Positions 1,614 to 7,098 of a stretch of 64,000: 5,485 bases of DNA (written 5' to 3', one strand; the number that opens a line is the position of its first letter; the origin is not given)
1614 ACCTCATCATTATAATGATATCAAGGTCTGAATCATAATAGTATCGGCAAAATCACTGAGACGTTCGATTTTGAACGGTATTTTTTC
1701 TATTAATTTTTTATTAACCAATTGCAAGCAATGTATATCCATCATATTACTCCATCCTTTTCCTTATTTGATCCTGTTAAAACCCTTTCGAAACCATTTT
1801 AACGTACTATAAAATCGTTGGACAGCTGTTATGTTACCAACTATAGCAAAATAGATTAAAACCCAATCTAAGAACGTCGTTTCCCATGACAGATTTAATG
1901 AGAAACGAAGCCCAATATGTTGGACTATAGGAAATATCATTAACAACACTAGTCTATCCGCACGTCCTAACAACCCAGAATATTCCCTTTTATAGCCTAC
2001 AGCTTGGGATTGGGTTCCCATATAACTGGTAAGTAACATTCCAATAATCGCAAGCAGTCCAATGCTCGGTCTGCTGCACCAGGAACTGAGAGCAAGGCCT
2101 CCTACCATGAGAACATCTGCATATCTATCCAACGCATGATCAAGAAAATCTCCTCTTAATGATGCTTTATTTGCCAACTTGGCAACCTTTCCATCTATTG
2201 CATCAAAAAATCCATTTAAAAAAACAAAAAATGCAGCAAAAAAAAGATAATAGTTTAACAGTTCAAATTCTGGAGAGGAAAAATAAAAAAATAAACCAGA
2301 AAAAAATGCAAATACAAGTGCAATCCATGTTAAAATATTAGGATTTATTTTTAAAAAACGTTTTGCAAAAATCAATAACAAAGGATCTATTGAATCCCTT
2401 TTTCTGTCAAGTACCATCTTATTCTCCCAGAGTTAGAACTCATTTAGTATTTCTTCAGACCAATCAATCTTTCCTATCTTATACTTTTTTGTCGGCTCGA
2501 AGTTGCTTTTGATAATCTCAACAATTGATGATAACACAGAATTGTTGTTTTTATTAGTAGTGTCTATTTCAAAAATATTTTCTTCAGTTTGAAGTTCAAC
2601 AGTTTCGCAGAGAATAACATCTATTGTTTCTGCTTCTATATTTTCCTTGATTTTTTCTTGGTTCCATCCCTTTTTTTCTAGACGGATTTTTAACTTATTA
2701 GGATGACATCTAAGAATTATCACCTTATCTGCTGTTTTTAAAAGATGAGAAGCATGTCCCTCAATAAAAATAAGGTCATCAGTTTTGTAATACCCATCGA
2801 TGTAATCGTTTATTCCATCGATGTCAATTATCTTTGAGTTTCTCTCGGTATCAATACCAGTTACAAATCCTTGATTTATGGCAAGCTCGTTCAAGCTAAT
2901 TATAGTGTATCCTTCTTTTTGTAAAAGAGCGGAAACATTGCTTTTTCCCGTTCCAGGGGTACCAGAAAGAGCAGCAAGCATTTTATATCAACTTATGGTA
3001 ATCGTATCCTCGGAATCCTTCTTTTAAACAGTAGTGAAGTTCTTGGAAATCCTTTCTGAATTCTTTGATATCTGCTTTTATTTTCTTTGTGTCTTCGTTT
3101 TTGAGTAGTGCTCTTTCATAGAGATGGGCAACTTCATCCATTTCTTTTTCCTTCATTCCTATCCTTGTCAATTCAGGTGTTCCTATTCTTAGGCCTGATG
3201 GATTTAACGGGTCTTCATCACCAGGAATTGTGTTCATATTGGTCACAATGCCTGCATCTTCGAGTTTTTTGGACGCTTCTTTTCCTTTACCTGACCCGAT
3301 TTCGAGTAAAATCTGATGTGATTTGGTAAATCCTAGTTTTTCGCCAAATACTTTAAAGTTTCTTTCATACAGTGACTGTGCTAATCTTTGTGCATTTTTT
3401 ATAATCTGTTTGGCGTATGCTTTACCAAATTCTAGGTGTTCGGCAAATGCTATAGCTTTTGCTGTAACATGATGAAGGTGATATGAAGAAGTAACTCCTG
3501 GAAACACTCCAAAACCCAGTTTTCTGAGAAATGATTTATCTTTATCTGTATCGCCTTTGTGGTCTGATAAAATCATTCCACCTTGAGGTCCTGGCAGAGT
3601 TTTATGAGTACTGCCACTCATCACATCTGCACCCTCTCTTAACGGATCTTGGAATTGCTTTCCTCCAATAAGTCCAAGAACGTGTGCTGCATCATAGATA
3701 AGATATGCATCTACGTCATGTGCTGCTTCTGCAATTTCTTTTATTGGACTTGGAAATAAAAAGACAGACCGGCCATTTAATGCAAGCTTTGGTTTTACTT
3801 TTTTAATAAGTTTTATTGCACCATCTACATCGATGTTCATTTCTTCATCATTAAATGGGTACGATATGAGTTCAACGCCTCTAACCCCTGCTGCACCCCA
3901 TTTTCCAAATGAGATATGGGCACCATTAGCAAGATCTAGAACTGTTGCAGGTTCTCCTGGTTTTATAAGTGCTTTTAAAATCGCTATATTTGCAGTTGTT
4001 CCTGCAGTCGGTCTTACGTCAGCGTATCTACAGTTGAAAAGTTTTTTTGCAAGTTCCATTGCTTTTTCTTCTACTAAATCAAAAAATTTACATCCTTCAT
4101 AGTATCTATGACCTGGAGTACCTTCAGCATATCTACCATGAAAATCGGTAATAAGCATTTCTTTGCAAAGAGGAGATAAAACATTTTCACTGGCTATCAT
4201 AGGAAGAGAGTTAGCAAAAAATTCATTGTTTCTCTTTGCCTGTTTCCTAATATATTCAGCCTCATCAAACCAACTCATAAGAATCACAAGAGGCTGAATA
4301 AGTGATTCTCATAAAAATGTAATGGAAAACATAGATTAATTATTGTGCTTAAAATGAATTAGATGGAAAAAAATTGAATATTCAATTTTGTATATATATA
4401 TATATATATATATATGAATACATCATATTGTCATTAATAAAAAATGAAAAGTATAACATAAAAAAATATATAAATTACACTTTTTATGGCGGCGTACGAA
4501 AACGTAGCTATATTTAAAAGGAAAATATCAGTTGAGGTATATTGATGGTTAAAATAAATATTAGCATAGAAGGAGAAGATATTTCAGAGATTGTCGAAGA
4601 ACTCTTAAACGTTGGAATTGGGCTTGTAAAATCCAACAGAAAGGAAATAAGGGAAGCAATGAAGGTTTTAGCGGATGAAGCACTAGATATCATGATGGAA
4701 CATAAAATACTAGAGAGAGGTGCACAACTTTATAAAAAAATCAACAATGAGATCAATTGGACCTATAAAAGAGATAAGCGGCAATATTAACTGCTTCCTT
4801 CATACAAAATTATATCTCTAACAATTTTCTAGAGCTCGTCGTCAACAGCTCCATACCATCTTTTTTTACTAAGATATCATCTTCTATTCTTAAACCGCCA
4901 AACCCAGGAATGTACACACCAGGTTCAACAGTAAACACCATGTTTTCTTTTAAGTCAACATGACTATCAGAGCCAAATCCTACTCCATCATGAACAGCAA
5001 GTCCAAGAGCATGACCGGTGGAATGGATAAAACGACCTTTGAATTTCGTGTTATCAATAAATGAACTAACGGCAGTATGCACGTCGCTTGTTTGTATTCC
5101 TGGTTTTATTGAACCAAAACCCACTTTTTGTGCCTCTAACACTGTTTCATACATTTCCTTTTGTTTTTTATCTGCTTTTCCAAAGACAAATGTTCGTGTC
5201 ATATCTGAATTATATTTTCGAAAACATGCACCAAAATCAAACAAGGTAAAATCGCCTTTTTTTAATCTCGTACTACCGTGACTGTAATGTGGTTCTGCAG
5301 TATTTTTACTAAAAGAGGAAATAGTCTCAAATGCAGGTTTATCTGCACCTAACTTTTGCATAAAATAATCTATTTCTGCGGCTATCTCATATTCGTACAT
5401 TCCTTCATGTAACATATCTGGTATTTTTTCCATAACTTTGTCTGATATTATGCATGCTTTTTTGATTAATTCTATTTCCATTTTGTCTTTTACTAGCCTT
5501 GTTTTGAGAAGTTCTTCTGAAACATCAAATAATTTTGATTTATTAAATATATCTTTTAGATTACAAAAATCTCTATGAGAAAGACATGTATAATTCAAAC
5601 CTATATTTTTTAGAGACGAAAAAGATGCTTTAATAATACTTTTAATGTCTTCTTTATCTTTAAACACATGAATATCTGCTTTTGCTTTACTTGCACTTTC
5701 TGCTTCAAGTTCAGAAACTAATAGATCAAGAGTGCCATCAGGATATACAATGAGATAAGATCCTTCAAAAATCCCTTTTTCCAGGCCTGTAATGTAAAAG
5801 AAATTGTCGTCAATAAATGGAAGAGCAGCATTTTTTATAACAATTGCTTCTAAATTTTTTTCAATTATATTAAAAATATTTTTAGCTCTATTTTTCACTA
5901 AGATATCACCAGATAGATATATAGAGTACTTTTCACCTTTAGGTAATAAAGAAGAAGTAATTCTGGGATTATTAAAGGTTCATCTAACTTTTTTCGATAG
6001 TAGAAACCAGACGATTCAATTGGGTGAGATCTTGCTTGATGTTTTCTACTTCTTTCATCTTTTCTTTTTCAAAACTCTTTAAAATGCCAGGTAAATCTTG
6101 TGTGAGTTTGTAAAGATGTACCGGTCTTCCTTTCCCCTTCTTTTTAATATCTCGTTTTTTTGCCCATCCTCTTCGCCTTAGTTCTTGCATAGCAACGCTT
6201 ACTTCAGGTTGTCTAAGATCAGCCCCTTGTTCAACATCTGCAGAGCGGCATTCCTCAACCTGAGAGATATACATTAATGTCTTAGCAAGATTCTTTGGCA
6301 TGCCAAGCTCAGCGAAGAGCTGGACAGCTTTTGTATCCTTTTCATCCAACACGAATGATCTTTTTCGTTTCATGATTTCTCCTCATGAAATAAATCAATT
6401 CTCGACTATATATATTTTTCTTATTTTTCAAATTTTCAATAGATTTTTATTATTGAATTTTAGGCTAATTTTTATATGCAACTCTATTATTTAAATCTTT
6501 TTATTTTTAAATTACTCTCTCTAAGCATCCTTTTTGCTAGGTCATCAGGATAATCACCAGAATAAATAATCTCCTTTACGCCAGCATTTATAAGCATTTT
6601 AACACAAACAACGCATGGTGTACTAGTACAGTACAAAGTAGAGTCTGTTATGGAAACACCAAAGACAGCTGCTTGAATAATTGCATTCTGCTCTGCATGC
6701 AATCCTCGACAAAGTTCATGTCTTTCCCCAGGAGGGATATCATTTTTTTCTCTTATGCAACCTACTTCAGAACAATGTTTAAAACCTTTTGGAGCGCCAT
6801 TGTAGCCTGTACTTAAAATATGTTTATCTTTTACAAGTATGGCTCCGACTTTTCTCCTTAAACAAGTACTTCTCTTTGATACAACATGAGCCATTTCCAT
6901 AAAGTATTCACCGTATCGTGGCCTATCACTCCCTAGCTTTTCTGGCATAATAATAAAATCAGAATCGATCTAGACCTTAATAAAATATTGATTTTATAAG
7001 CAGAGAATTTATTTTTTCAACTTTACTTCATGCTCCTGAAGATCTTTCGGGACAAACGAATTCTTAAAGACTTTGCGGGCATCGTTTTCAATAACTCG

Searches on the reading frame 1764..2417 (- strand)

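Call 13: search_protein_families(library=pfam, proteins=[window:1764-2417:-])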
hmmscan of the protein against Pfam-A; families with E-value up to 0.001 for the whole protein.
window:1764-2417:- (217 aa): 1 family
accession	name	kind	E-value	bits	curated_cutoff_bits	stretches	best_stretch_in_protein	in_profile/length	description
PF01066.26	CDP-OH_P_transf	-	4.8e-12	46.9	22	1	25-186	3-141/152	CDP-alcohol phosphatidyltransferase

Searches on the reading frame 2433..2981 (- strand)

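Call 13: search_protein_families(library=pfam, proteins=[window:2433-2981:-])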
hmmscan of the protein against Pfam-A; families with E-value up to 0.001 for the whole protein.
window:2433-2981:- (182 aa): 1 family
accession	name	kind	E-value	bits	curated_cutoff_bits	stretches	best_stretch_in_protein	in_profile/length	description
PF13238.12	AAA_18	-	7.3e-23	81.8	29.4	1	5-121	3-128/128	AAA domain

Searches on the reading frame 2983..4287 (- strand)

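Call 13: search_protein_families(library=pfam, proteins=[window:2983-4287:-])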
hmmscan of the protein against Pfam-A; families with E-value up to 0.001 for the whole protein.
window:2983-4287:- (434 aa): 3 families
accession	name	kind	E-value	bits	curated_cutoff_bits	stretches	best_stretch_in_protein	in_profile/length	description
PF00464.25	SHMT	-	2.1e-78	264.1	27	1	18-388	13-397/399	Serine hydroxymethyltransferase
PF00155.27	Aminotran_1_2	-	1e-10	41.8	19.7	1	79-375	51-351/361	Aminotransferase class I and II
PF00266.25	Aminotran_5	-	4.6e-05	23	21.5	1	74-240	46-211/371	Aminotransferase class-V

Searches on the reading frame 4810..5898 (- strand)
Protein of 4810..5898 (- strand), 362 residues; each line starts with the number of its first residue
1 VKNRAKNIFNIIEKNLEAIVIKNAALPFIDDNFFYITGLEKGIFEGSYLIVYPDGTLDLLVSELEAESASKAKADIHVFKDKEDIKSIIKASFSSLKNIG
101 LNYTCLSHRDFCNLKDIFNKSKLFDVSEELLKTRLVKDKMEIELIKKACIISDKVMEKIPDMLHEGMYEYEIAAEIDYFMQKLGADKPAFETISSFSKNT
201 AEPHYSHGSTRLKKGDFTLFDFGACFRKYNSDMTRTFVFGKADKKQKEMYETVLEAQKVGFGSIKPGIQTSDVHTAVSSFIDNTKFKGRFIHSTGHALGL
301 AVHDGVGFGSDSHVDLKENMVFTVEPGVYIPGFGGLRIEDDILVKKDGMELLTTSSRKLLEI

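Call 13: search_protein_families(library=pfam, proteins=[window:4810-5898:-])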
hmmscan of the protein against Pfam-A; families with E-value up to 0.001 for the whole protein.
window:4810-5898:- (362 aa): 2 families
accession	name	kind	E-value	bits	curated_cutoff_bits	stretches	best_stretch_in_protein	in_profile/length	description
PF00557.29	Peptidase_M24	-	1.3e-67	228.1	23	1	143-345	1-207/208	Metallopeptidase family M24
PF01321.24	Creatinase_N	-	2.8e-10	41.2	22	1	13-136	11-128/128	Creatinase/Prolidase N-terminal domain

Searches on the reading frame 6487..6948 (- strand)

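Call 13: search_protein_families(library=pfam, proteins=[window:6487-6948:-])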
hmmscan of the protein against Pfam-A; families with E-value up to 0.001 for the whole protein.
window:6487-6948:- (153 aa): 2 families
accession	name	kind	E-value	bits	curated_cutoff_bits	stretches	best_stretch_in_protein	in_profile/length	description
PF00383.29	dCMP_cyt_deam_1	-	2e-24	85.9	25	1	14-129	5-100/102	Cytidine and deoxycytidylate deaminase zinc-binding region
PF14437.12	MafB19-deam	-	9.5e-19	68.1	27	1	14-139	5-110/142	MafB19-like deaminase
